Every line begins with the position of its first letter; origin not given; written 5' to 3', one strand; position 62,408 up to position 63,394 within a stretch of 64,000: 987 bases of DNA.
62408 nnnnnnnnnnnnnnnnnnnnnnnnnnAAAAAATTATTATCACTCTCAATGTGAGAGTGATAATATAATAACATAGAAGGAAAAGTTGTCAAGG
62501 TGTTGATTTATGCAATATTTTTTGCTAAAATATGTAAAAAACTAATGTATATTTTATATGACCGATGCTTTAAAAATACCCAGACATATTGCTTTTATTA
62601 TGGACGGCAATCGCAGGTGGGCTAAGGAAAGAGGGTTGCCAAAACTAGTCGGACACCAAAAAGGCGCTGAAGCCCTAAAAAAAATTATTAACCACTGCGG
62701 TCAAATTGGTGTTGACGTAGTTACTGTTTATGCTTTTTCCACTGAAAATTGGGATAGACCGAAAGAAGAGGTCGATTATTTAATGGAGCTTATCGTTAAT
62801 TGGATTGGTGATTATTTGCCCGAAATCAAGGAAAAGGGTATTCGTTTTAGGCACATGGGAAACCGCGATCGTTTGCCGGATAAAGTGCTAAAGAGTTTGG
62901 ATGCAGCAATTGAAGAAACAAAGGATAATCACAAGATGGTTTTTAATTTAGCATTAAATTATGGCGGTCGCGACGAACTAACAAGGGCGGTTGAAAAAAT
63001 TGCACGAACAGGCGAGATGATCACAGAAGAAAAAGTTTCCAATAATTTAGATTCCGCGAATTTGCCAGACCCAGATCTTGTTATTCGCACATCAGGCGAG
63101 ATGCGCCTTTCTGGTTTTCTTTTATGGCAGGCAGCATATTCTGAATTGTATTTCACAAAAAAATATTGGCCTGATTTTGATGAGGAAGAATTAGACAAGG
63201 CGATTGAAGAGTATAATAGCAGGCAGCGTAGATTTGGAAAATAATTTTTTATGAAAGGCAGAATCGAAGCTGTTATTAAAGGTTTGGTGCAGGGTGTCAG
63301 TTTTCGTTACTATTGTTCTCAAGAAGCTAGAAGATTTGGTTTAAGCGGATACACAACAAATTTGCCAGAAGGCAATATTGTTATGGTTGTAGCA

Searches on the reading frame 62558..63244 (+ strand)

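Call 82: search_protein_families(library=pfam, proteins=[window:62558-63244:+], max_evalue=0.0001)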
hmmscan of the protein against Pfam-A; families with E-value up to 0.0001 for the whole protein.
window:62558-63244:+ (228 aa): 1 family
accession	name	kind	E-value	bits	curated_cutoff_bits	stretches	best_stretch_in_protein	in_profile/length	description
PF01255.24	Prenyltransf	-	9.8e-88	293.8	27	1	14-227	1-219/219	Putative undecaprenyl diphosphate synthase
